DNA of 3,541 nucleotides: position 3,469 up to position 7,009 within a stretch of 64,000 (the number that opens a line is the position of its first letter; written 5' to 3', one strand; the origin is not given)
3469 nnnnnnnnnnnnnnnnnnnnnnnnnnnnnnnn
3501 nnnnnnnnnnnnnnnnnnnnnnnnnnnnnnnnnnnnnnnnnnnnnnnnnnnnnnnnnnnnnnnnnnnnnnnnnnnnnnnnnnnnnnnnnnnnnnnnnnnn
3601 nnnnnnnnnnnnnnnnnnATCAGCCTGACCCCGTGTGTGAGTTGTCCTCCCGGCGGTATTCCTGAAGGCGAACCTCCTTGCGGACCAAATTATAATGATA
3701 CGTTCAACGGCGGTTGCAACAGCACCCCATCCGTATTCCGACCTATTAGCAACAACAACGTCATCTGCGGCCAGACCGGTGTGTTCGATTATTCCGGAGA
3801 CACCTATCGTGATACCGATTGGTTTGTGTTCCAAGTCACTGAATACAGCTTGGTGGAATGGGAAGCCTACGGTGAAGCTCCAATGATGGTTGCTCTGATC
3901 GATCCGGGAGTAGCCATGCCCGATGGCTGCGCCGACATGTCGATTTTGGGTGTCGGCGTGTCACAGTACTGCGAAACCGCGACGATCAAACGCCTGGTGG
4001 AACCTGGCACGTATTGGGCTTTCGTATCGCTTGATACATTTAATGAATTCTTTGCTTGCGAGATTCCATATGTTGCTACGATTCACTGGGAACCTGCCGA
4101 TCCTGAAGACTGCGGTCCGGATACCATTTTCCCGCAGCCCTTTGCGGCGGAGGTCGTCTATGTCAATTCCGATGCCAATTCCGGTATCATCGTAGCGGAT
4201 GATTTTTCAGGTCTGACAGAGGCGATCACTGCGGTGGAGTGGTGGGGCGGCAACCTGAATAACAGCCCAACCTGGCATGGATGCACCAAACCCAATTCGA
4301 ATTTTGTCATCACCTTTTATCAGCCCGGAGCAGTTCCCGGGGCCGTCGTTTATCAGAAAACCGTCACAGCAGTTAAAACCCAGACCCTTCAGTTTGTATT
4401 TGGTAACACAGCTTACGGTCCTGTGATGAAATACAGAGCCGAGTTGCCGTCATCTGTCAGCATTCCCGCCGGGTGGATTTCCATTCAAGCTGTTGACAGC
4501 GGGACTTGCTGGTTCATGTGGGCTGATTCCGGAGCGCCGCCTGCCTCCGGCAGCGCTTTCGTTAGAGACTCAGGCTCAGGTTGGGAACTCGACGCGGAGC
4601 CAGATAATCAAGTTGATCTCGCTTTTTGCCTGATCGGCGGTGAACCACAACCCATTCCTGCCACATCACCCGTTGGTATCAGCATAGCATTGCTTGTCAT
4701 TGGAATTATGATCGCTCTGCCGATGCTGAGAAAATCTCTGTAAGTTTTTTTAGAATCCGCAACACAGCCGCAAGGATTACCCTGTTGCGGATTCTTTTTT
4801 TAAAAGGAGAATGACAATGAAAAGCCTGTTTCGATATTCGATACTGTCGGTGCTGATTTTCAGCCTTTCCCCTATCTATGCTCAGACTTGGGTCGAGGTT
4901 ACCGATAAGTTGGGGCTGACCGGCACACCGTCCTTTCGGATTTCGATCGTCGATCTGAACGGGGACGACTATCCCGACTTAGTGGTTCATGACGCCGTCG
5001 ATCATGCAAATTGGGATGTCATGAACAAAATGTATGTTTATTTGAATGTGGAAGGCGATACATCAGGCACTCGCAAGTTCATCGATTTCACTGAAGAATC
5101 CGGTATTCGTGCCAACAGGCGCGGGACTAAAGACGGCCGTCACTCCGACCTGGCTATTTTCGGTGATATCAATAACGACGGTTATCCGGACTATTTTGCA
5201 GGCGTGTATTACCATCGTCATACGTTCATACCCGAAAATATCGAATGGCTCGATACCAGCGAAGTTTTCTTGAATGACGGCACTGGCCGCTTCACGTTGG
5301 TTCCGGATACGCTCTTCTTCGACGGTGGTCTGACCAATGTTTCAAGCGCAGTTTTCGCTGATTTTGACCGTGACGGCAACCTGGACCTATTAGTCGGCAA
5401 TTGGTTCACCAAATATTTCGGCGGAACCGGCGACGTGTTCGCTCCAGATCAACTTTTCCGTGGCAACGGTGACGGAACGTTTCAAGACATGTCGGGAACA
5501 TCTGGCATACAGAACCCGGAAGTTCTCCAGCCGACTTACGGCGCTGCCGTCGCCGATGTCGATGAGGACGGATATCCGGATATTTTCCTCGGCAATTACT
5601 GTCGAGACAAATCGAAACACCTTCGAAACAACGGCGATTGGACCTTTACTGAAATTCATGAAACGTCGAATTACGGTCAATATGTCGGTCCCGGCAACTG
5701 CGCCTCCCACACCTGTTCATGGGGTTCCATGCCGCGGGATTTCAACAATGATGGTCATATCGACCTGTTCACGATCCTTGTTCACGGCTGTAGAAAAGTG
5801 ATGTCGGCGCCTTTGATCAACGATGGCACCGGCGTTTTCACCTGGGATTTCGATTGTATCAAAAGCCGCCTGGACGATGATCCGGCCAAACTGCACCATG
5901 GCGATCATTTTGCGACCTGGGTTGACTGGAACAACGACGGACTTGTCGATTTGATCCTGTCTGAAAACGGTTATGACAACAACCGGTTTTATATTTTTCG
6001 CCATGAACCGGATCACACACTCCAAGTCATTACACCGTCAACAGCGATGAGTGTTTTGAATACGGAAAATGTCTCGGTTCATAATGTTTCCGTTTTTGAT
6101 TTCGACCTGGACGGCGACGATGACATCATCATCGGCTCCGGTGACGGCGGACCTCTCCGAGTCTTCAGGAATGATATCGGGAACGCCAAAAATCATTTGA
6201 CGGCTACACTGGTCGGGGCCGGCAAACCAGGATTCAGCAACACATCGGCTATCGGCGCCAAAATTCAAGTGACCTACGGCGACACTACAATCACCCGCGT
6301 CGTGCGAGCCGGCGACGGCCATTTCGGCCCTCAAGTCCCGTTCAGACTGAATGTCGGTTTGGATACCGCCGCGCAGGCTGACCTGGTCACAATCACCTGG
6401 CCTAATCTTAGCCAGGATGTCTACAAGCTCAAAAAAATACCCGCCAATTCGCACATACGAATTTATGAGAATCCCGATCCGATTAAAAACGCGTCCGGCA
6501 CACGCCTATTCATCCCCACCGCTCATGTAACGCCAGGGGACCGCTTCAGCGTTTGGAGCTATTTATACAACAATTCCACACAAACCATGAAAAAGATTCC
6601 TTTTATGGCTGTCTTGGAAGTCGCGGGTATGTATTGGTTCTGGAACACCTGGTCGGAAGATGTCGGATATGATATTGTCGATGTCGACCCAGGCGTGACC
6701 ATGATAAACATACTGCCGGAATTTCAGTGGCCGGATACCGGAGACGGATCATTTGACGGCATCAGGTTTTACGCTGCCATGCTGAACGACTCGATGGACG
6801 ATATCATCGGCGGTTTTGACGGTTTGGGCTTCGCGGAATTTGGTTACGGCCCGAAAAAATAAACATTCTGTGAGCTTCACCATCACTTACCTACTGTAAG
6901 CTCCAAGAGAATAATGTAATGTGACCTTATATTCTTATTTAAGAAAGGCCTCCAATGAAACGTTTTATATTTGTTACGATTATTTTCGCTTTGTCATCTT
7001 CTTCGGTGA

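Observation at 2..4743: Tandem paralogous Cys-rich PPC-like surface proteins with module-count variation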

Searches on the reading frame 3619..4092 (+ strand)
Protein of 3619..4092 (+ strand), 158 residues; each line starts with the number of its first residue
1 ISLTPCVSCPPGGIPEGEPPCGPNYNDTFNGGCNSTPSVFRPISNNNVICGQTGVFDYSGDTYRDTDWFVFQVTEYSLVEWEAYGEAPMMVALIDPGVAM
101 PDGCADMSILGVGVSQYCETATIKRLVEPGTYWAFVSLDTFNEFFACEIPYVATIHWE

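Call 23: search_protein_families(library=pfam, alignment_id=A2, max_evalue=0.1)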
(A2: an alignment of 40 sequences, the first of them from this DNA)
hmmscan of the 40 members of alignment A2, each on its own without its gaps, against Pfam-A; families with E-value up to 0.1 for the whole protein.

A. member 1, seq(158 aa): 0 families

B. families by the number of members that match (of 40 scanned): 4 families
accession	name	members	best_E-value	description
PF04151.21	PPC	3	0.0045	Bacterial pre-peptidase C-terminal domain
PF01829.23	Peptidase_A6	1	0.0082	Peptidase A6 family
PF13085.11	Fer2_3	1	0.024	2Fe-2S iron-sulfur cluster binding domain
PF02927.20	CelD_N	1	0.041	Cellulase N-terminal ig-like domain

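Call 24: search_solved_structures(query=A2, max_evalue=10, show_alignments=3)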
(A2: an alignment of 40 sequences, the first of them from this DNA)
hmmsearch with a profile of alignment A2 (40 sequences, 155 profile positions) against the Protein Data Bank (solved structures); distinct sequences matched with E-value up to 10: 7.
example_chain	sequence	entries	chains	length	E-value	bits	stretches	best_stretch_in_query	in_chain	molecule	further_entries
5sv5_A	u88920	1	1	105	0.075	16.3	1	44-138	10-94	Microbial collagenase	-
4hpk_A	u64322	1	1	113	0.45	13.7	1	67-139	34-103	Collagenase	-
4hpk_B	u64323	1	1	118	0.51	13.5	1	67-139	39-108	Collagenase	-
1nqj_A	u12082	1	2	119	0.52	13.5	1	67-139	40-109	class 1 collagenase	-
1nqd_A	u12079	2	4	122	0.56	13.4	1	67-139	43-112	class 1 collagenase | Collagenase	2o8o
4dq0_A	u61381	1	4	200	1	12.6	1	113-149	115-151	Tellurite resistance protein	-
2xva_A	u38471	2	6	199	1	12.5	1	113-149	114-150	TELLURITE RESISTANCE PROTEIN TEHB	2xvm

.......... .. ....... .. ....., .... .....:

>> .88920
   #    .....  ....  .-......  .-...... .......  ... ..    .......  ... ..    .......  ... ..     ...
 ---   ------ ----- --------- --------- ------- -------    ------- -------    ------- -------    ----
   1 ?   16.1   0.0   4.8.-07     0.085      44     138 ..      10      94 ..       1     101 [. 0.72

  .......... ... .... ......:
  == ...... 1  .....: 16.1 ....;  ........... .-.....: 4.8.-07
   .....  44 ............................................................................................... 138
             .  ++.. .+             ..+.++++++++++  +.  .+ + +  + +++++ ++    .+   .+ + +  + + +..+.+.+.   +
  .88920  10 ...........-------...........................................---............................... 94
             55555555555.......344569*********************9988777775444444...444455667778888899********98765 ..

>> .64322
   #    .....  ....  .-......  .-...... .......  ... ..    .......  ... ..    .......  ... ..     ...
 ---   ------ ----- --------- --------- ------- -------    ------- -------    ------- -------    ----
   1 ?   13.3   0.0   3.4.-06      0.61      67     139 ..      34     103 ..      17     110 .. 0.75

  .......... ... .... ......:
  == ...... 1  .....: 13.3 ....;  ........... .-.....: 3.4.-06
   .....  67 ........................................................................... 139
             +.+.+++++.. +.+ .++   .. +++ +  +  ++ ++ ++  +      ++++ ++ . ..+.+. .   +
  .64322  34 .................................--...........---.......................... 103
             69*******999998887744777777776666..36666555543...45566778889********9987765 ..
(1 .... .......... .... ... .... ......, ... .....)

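Call 25: search_protein_families(library=ncbifam, alignment_id=A2, max_evalue=0.1)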
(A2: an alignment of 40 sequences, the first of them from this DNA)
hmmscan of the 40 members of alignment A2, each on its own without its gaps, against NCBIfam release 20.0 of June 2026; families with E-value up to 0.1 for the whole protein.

A. member 1, seq(158 aa): 0 families

B. families by the number of members that match (of 40 scanned): 2 families
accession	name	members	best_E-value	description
NF006391.0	PRK08640.1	1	0.022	succinate dehydrogenase iron-sulfur subunit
NF045619.1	adhes_GNV_Cterm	1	0.079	BapA/Bap/LapF family large adhesin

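Call 54: find_related_loci(query=A5, collection=genome_contigs, flank=3000)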
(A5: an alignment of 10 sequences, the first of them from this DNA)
Query A5 (158 aa) in genome_contigs; peptide patterns used: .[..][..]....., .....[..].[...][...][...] (x = any residue, [..] = any of these).
599 stretches matched a pattern (row limit reached: there are more); 523 encode a relative of the query (tblastn E <= 1e-3); the best 80 are kept; 79 distinct loci.
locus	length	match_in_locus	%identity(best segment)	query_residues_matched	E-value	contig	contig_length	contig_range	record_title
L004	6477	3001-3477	72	1-158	4e-77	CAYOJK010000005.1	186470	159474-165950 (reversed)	MAG TPA_asm: uncultured bacterium isolate binchicken_co39_363 genome assembly, contig: NODE_76_length_186470_cov_457.571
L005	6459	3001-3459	63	1-155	2e-64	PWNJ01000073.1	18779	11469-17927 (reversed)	MAG: candidate division CSSED10-310 bacterium isolate CSSed10_310 CS-Sed10-C5582, whole genome shotgun sequence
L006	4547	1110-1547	45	5-153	6e-38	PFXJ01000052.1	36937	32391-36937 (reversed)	MAG: candidate division Zixibacteria bacterium CG_4_9_14_3_um_filter_46_8 CG_4_9_14_3_um_filter_150_scaffold_662_c, whol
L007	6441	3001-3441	46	6-157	5e-37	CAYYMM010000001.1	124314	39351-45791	MAG TPA_asm: uncultured bacterium isolate binchicken_co20_385 genome assembly, contig: NODE_373_length_124314_cov_6.2059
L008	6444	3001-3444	44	7-158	3e-35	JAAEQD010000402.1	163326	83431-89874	MAG: Candidatus Zixiibacteriota bacterium isolate Gpa_9 GpaG_CONTIG5518042, whole genome shotgun sequence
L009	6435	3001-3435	46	7-154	1e-34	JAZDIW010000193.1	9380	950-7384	MAG: bacterium isolate MEGAHIT-group-0.427 k141_10076143, whole genome shotgun sequence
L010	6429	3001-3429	43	7-153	2e-34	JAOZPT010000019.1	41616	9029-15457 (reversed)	MAG: Candidatus Zixiibacteriota bacterium isolate GMC4.metabat2.266 GMC4_481_length_41616_cov_11.148264, whole genome sh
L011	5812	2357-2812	42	4-158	2e-33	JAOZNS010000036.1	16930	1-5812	MAG: Candidatus Zixiibacteriota bacterium isolate GMC4.concoct.267_sub GMC4_3676_length_16930_cov_6.514252, whole genome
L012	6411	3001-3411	44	12-155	2e-32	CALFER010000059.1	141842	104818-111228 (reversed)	MAG TPA_asm: uncultured bacterium isolate SRR3330210_bin.56_CONCOCT_v1.1_MAG genome assembly, contig: ERZ724080.125, who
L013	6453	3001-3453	40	2-156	2e-32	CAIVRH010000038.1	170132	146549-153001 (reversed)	uncultured candidate division Zixibacteria bacterium isolate AM-sed-core3-D1_bin-832 genome assembly, contig: bin-832:38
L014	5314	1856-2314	41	1-158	3e-32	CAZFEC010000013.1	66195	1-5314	MAG TPA_asm: uncultured Bacteroidia bacterium isolate SRP077602_co7_480 genome assembly, contig: NODE_1695_length_66195_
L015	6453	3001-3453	41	3-155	1e-31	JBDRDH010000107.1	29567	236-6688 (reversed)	MAG: Planctomycetota bacterium isolate MEGAHIT-group-1.24 k141_3852574, whole genome shotgun sequence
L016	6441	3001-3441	40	5-155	9e-31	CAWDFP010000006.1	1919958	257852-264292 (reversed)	MAG: uncultured candidate division Zixibacteria bacterium isolate MFD05942.bin.2.45 genome assembly, contig: contig_2185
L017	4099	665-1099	38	7-155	1e-29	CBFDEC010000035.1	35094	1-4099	MAG TPA_asm: uncultured bacterium isolate SRR26215678_metabat2_26 genome assembly, contig: ERZ25073496.811, whole genome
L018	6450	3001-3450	40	4-155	1e-29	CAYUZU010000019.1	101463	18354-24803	MAG TPA_asm: uncultured Planctomycetales bacterium isolate SRP141376_co4_172 genome assembly, contig: NODE_314_length_10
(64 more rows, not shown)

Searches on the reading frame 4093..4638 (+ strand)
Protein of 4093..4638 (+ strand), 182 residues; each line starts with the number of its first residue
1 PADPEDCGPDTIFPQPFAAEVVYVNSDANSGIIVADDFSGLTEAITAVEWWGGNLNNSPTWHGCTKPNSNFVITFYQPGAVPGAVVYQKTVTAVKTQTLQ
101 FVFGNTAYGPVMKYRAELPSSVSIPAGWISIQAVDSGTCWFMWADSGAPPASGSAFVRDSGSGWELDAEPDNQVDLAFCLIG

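Call 19: search_protein_families(library=pfam, alignment_id=A1, max_evalue=0.01)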
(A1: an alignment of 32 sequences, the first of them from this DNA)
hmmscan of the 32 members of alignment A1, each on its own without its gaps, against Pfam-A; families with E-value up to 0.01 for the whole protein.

A. member 1, seq(182 aa): 1 family
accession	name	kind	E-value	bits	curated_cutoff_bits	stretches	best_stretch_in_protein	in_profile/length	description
PF25470.1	DUF7901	-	3.9e-06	27.4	24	1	30-178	20-202/205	Domain of unknown function (DUF7901)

B. families by the number of members that match (of 32 scanned): 1 family
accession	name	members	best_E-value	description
PF25470.1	DUF7901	9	1.1e-12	Domain of unknown function (DUF7901)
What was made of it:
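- On DUF7901 (PF25470): The isolated C-domain of B scores 27.4 bits over profile positions 20-202 of 205 (call 19). Nine of 32 related domains match (call 19).
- Closest known: Pfam DUF7901. Same: Nine of 32 family members match, with a best E of 1.1e-12 (call 19).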

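Call 20: search_solved_structures(query=A1, max_evalue=1, show_alignments=2)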
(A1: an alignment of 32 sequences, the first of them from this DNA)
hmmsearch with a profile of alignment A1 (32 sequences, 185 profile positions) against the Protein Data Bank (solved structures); distinct sequences matched with E-value up to 1: 0.
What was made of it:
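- Tried and rejected: No hit at E <= 1 (call 20).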

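Call 37: predict_structure(alignment_id=A1)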
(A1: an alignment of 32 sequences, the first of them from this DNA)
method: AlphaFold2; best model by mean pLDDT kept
length: 182 residues; sequences in the alignment: 32
mean_pLDDT: 92.9   pTM: 0.90
mean pLDDT of the five models: 92.9, 92.2, 91.8, 91.7, 91.3
residues with pLDDT >= 90: 149; 70-90: 25; 50-70: 8; < 50: 0
segments of 3 or more residues with pLDDT < 50: none
pLDDT, mean of each block of 10 residues (from residue 1): 85 91 91 95 98 95 92 98 98 96 94 98 98 92 82 82 92 93 97
secondary structure, 60 per line:
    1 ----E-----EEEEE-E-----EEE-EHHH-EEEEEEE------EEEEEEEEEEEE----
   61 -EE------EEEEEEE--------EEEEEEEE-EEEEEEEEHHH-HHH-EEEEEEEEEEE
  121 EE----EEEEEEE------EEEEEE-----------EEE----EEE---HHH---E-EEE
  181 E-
elements in order: E11-15 E23-25 E32-38 E45-56 E70-76 E85-92 E94-101 E110-122 E127-133 E140-145 E157-159 E164-166 E178-181

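Call 79: fold_search(model_id=the predicted structure, library=pdb)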
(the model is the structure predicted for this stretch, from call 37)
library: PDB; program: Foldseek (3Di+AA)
matches with E <= 10: 1023; with E <= 0.001: 0
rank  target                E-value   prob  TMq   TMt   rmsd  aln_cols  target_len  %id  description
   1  9d93_Pa               2.6e-02  0.98  0.46  0.16   7.9       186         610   12  Mycobacteriophage Bxb1 tail tip - Composite map and model (released 2024-09-25)
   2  6k0p_A                4.1e-02  0.51  0.29  0.12  13.3       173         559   15  Catalytic domain of GH87 alpha-1,3-glucanase D1045A in complex with nigerose (released 2019-12-25)
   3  6k0q_A                5.0e-02  0.41  0.29  0.12  13.3       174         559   17  Catalytic domain of GH87 alpha-1,3-glucanase D1068A in complex with nigerose (released 2019-12-25)
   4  7vbo                  6.6e-02  0.63  0.38  0.38  11.6       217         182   13  Alginate binding domain CBM (released 2022-09-07)
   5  7qvy_A                9.0e-02  0.12  0.17  0.15  16.8       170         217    9  Cryo-EM structure of coxsackievirus A6 empty particle (released 2022-09-07)
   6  1nuk                  9.5e-02  0.44  0.29  0.31  12.3       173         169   12  CRYSTAL STRUCTURE OF THE LIGAND-BINDING DOMAIN OF THE EPHB2 RECEPTOR TYROSINE KINASE (released 1999-10-13)
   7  6k0s_A                1.1e-01  0.30  0.28  0.12  13.3       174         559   17  Catalytic domain of GH87 alpha-1,3-glucanase D1069A in complex with nigerose (released 2019-12-25)
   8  7qvx_A                1.1e-01  0.11  0.17  0.14  16.4       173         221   10  Cryo-EM structure of coxsackievirus A6 altered particle (released 2022-09-07)
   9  6k0v_A                1.1e-01  0.44  0.29  0.12  11.1       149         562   15  Catalytic domain of GH87 alpha-1,3-glucanase D1069A in complex with tetrasaccharides (released 2019-12-25)
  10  9vg1_A                1.2e-01  0.08  0.15  0.13  17.3       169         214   11  Structure of CVA6 empty capsid complexed with 3H7 Fab (released 2025-11-19)
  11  2df7_P                1.2e-01  0.08  0.18  0.10  19.8       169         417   13  Crystal structure of infectious bursal disease virus VP2 subviral particle (released 2006-06-27)
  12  2lw8_MODEL_1_A        1.2e-01  0.51  0.31  0.31  11.6       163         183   12  NMR solution structure of Eph receptor (released 2013-07-24)
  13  4l0p_A                1.3e-01  0.72  0.35  0.36   7.5       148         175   11  Structure of the human EphA3 receptor ligand binding domain complexed with ephrin-A5 (released 2014-06-11)
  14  3vbo_A                1.5e-01  0.04  0.11  0.09  17.5       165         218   11  Crystal structure of formaldehyde treated empty human Enterovirus 71 particle (cryo at 100K) (released 2012-02-29)
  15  6k0m                  1.6e-01  0.23  0.29  0.12  13.3       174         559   16  Catalytic domain of GH87 alpha-1,3-glucanase from Paenibacillus glycanilyticus FH11 (released 2019-12-25)
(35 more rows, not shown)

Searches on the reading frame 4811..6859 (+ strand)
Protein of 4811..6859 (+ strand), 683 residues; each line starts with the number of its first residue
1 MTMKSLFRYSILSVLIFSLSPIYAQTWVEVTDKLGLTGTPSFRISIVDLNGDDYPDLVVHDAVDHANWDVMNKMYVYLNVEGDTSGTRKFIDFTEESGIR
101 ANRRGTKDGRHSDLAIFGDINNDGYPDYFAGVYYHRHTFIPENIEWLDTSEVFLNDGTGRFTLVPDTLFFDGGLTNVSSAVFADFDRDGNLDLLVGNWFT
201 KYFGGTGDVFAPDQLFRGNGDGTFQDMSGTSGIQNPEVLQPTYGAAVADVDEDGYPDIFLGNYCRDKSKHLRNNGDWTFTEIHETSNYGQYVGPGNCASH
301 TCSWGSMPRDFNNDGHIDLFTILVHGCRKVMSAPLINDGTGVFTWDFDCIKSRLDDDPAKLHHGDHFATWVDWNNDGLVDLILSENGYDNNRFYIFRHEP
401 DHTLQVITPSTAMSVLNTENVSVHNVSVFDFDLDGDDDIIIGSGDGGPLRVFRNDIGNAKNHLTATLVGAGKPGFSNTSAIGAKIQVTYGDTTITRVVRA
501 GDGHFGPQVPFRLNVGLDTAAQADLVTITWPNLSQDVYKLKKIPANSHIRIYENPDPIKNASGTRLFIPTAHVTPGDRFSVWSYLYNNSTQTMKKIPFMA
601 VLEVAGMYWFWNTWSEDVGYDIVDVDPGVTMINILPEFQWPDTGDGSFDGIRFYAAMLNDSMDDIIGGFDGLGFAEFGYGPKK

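Call 6: search_protein_families(library=pfam, proteins=[window:4811-6859:+], max_evalue=1)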
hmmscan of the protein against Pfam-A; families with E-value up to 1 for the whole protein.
window:4811-6859:+ (683 aa): 6 families
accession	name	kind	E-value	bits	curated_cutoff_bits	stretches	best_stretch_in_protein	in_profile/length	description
PF13517.12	FG-GAP_3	-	2.2e-31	108.7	26.9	8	119-195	1-61/61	FG-GAP-like repeat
PF01839.29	FG-GAP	-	1.8e-15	56.9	22.1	5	243-262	3-22/37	FG-GAP repeat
PF07593.17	UnbV_ASPIC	-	2.8e-12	46.8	23.4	1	480-548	1-66/68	ASPIC and UnbV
PF14783.12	BBS2_Mid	-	0.034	14.7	27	1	427-455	3-30/108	Ciliary BBSome complex subunit 2, middle region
PF16743.10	PliI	-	0.31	11.2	27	0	43-60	61-78/123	Periplasmic lysozyme inhibitor of I-type lysozyme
PF23743.1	Beta-prop_BBS7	-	0.66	9.7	27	0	414-455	211-252/299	BBS7 beta-propeller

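Call 7: search_protein_families(library=ncbifam, proteins=[window:4811-6859:+], max_evalue=1)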
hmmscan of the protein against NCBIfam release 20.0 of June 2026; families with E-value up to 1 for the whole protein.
window:4811-6859:+ (683 aa): 1 family
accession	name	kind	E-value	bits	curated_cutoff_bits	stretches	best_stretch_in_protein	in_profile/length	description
NF047539.1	XAC2610_fam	domain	0.0045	17.4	35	0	45-79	2-35/89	XAC2610-related protein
